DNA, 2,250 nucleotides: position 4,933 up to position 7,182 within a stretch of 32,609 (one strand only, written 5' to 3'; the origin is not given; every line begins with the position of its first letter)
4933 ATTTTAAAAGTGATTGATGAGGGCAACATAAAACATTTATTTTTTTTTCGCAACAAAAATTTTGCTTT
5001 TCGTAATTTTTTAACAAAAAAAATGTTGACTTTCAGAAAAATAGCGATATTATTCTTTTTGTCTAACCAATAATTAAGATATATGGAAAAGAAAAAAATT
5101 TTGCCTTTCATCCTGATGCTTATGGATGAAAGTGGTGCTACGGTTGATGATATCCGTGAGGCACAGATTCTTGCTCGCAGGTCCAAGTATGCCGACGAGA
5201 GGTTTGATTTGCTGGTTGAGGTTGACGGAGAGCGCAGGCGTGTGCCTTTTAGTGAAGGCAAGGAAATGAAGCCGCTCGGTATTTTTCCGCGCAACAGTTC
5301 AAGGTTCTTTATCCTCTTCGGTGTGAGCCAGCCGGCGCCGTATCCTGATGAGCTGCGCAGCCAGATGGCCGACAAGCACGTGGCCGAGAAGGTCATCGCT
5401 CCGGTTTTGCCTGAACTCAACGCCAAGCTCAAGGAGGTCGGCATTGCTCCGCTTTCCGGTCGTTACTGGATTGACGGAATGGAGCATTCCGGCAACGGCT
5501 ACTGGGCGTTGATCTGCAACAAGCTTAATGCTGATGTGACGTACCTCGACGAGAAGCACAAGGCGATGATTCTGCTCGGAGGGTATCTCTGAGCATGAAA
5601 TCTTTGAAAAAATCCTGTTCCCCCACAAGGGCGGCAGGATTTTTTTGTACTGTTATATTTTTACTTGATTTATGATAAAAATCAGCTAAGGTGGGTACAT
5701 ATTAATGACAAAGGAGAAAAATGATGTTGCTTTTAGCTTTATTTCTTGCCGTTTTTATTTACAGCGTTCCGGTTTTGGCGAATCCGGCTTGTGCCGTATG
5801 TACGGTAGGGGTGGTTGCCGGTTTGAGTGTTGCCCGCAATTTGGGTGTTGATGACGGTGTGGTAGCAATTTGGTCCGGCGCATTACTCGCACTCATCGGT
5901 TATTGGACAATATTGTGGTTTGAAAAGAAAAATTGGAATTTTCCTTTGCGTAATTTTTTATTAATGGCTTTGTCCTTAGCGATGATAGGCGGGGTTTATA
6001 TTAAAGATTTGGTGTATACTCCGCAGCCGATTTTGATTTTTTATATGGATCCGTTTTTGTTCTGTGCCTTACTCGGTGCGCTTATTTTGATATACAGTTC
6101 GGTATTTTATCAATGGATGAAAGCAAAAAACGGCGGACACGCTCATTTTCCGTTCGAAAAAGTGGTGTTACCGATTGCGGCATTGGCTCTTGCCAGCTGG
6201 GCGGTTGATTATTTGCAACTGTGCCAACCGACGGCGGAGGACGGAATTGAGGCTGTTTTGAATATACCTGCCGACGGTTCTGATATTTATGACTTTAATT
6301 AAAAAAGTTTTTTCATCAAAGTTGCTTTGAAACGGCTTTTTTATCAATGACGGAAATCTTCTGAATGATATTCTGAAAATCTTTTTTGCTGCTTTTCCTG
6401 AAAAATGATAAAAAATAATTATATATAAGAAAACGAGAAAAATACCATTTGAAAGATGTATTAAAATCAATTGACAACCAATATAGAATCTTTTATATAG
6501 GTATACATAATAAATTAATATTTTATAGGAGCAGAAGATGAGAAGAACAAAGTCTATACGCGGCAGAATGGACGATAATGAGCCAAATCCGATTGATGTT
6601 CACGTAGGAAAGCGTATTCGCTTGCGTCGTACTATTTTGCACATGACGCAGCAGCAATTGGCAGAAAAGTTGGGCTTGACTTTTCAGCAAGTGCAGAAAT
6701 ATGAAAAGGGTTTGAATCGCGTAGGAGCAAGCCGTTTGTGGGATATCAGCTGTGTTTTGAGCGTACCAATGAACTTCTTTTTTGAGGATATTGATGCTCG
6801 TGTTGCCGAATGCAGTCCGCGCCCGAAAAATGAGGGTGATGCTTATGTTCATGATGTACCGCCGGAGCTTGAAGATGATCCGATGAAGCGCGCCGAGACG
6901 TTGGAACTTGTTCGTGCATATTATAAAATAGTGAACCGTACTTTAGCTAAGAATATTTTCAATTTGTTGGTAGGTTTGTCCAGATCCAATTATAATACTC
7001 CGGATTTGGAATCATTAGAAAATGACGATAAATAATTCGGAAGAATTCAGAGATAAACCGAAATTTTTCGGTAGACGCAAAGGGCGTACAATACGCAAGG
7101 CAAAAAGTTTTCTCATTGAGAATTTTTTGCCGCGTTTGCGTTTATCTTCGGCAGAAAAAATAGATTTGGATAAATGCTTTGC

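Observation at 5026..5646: Self-contained GC-rich orphan gene cassette inserted beside efp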

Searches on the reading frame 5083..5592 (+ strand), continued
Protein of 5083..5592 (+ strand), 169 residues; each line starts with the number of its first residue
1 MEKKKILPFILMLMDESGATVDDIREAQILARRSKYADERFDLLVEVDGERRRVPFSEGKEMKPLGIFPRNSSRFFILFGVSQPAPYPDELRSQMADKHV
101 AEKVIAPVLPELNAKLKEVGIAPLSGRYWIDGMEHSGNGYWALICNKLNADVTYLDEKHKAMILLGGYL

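Call 85: find_encoding_contigs(protein=P0007, flank=6000, max_places=2)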
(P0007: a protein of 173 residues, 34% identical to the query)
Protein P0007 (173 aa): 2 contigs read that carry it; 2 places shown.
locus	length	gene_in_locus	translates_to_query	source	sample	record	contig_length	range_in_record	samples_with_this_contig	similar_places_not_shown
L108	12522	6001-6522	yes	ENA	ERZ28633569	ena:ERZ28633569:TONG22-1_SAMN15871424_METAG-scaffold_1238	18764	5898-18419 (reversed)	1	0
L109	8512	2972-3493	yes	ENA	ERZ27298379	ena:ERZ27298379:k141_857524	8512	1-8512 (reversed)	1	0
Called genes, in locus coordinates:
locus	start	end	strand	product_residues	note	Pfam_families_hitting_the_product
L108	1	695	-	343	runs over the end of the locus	PF00294:PfkB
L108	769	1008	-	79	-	PF00037:Fer4 (weak), PF12837:Fer4_6 (weak), PF13237:Fer4_10, PF12838:Fer4_7 (weak), PF13187:Fer4_9, PF12837:Fer4_6 (weak), PF13237:Fer4_10 (weak), PF00037:Fer4, +7 more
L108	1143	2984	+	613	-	PF02518:HATPase_c (weak), PF13589:HATPase_c_3, PF00183:HSP90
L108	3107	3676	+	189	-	PF02525:Flavodoxin_2, PF03358:FMN_red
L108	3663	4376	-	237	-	PF00899:ThiF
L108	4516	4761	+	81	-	PF21699:TM1266-like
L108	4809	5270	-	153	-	PF00011:HSP20, PF17886:ArsA_HSP20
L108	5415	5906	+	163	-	-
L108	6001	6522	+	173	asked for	-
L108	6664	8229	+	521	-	-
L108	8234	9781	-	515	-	PF00890:FAD_binding_2 (faint), PF01266:DAO (faint), PF01593:Amino_oxidase, PF01946:Thi4 (weak), PF03486:HI0933_like (faint), PF07992:Pyr_redox_2 (faint), PF12831:FAD_oxidored (faint), PF13450:NAD_binding_8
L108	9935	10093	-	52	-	PF13978:DUF4223 (weak)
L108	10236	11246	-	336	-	PF00892:EamA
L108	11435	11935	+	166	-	PF00583:Acetyltransf_1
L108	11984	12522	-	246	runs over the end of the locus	PF13673:Acetyltransf_10, PF00583:Acetyltransf_1, PF13508:Acetyltransf_7 (weak)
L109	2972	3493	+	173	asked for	-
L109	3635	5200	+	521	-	-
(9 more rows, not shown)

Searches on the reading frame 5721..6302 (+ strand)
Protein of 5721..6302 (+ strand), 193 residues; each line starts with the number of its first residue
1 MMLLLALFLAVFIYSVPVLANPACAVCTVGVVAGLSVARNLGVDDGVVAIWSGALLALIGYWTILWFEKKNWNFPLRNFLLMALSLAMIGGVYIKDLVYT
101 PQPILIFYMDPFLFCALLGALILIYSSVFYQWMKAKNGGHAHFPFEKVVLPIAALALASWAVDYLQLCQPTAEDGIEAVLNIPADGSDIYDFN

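Call 5: search_protein_families(library=pfam, proteins=[window:5721-6299:+], max_evalue=1)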
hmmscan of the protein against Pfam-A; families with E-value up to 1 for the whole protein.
window:5721-6299:+ (193 aa): 1 family
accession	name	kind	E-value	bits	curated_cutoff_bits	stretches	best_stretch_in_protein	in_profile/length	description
PF01757.29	Acyl_transf_3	-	0.48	9.9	31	1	4-148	153-271/326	Acyltransferase domain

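Call 7: search_protein_families(library=ncbifam, proteins=[window:5721-6299:+], max_evalue=1)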
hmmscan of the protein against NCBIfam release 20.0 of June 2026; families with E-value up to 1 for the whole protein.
window:5721-6299:+ (193 aa): 0 families

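Call 8: search_protein_families(library=phrogs, proteins=[window:5721-6299:+], max_evalue=1)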
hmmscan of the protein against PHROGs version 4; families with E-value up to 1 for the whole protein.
window:5721-6299:+ (193 aa): 0 families

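Call 50: find_encoding_contigs(protein=window:5721-6302:+, flank=6000, max_places=10)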
Protein window:5721-6302:+ (193 aa): 2 contigs read that carry it; 2 places shown.
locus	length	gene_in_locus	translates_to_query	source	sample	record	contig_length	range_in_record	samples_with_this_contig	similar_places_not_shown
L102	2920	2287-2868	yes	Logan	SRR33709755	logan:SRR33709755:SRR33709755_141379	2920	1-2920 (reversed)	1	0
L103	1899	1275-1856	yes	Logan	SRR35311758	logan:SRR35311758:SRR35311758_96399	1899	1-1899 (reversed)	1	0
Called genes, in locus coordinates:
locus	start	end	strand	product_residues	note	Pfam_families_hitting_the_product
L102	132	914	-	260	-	PF00459:Inositol_P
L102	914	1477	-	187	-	PF08207:EFP_N, PF01132:EFP, PF09285:Elong-fact-P_C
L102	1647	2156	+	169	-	-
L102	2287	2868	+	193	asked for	-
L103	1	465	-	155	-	?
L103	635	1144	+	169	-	-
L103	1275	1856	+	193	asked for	-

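Call 76: search_protein_families(library=padloc, proteins=[window:5721-6299:+], max_evalue=0.1)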
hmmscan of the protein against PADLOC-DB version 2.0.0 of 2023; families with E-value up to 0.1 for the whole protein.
window:5721-6299:+ (193 aa): 0 families

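Call 91: find_homologous_proteins(query=window:5721-6299:+, max_evalue=0.001)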
Query window:5721-6299:+ (193 aa): 1157 proteins with E <= 0.001 among 3430 candidates; the best 120 are listed.
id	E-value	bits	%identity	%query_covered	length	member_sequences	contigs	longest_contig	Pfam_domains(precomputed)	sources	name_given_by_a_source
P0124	1.7e-122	424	100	100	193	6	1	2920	-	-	-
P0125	1.7e-101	356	84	99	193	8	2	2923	-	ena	-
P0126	1.6e-100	353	82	99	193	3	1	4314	-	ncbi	-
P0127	1.8e-97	343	81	99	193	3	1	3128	-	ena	-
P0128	3.1e-97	342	80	99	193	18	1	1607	-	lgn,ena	-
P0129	3.8e-95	335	79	99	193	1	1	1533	-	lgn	-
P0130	6.0e-95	335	76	99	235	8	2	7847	-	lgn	-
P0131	3.5e-94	332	79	93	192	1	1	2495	-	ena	-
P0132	2.7e-93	329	76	100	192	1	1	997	-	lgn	-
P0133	5.6e-93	328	77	94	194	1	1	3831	-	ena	-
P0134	6.6e-93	328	77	100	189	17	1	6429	-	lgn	-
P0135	7.0e-93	328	78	97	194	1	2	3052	-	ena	-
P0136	8.8e-93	327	76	100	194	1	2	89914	-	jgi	-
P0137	1.1e-92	327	76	100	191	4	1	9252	-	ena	-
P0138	1.9e-92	326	78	99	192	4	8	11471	-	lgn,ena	-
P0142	5.4e-92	325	78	97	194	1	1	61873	-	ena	-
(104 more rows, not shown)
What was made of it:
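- On Druantia DruD (PADLOC PDLC00012): The neighbours are efp and a core membrane gene (calls 5, 91).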

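Call 92: find_encoding_contigs(protein=P0142, flank=8000, max_places=3)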
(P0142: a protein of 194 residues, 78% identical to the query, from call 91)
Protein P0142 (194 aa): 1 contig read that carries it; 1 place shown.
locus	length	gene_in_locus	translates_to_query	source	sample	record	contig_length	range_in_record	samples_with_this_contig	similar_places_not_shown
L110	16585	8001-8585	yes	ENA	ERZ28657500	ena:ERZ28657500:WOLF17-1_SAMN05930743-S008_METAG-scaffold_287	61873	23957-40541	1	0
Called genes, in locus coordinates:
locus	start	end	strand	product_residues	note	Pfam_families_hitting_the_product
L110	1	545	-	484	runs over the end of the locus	PF13231:PMT_2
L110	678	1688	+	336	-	PF00698:Acyl_transf_1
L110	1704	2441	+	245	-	PF00106:adh_short, PF08659:KR, PF13561:adh_short_C2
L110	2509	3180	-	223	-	PF05307:Bundlin, PF08805:PilS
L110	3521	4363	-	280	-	PF00639:Rotamase, PF13145:Rotamase_2, PF13616:Rotamase_3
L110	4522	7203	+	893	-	PF07517:SecA_DEAD, PF00270:DEAD, PF01043:SecA_PP_bind, PF21090:P-loop_SecA, PF07516:SecA_SW, PF02810:SEC-C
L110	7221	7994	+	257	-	PF05307:Bundlin (weak), PF08805:PilS (weak)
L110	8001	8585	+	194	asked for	-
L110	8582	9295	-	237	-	PF05307:Bundlin (faint), PF08805:PilS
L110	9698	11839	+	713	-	PF03979:Sigma70_r1_1, PF00140:Sigma70_r1_2, PF04546:Sigma70_ner, PF04542:Sigma70_r2, PF04539:Sigma70_r3, PF04545:Sigma70_r4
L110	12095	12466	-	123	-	-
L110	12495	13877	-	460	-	-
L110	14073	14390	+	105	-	PF00085:Thioredoxin, PF13098:Thioredoxin_2, PF13905:Thioredoxin_8 (faint)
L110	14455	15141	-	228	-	PF08805:PilS, PF05307:Bundlin (weak)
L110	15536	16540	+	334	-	PF01118:Semialdhyde_dh, PF02774:Semialdhyde_dhC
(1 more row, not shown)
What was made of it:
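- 5721..6302 (+): Flanking gene: 193-aa multi-pass membrane protein, native and widely conserved. It lies in a different neighbourhood in another species (call 92).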

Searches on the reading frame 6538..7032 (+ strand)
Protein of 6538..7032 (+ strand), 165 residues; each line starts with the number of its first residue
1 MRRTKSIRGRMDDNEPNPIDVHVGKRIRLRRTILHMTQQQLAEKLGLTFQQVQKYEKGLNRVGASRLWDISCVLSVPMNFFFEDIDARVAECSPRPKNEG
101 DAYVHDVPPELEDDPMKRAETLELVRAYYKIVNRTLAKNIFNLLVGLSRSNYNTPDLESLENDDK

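Call 5: search_protein_families(library=pfam, proteins=[window:6538-7032:+], max_evalue=1)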
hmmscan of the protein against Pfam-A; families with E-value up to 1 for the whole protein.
window:6538-7032:+ (165 aa): 8 families
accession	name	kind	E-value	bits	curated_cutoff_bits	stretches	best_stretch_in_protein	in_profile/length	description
PF01381.28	HTH_3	-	3.5e-11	43.4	23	1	27-80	1-54/55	Helix-turn-helix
PF13560.12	HTH_31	-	0.0033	18.1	27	1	24-65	3-45/64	Helix-turn-helix domain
PF12844.13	HTH_19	-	0.0034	17.7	30.2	1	24-61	1-37/64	Helix-turn-helix domain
PF13443.12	HTH_26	-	0.01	16.5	22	1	35-76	10-52/63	Cro/C1-type HTH DNA-binding domain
PF15943.11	YdaS_toxin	-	0.01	16.1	30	1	38-73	11-46/65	Bacterial toxin YdaS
PF13518.12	HTH_28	-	0.011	16.3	25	1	35-69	12-46/52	Helix-turn-helix domain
PF13545.12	HTH_Crp_2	-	0.046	14.1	27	1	32-54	18-41/70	Crp-like helix-turn-helix domain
PF13412.12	HTH_24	-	0.16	12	21.9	1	36-52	18-34/48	Winged helix-turn-helix DNA-binding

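Call 76: search_protein_families(library=padloc, proteins=[window:6538-7032:+], max_evalue=0.1)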
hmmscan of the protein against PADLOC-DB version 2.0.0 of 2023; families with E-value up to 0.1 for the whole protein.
window:6538-7032:+ (165 aa): 18 families
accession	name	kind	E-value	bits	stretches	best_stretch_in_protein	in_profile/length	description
PDLC03949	RmrA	-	5.7e-10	36.6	1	25-85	5-65/363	-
PDLC02926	HTH_VI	-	8.1e-10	36.8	1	23-82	2-61/92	-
PDLC03947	RmrA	-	1.1e-09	35.6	1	21-86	10-75/383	-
PDLC03944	RmrA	-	6.9e-09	33.2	1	23-89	7-73/384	-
PDLC03952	RmrA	-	6.9e-09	33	1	23-94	23-94/395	-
PDLC03954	RmrA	-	2e-08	31.6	1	19-88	7-76/380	-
PDLC03955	RmrA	-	1.2e-07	29.4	1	25-89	23-87/371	-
PDLC03946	RmrA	-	5.8e-07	26.6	1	24-86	4-66/357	-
PDLC03945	RmrA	-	1.4e-05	22.5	1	22-85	2-65/394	-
PDLC03943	RmrA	-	2.6e-05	21.5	1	23-91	3-71/370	-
PDLC03951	RmrA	-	2.7e-05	21.3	1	24-87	10-73/400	-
PDLC03953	RmrA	-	2.8e-05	21.5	1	23-82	6-65/373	-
PDLC03948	RmrA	-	0.00016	18.7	1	22-85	8-71/397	-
PDLC04775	PDC-M69A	-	0.00017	20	1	22-81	7-66/113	-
PDLC03956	RmrA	-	0.0051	13.9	1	31-85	18-72/399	-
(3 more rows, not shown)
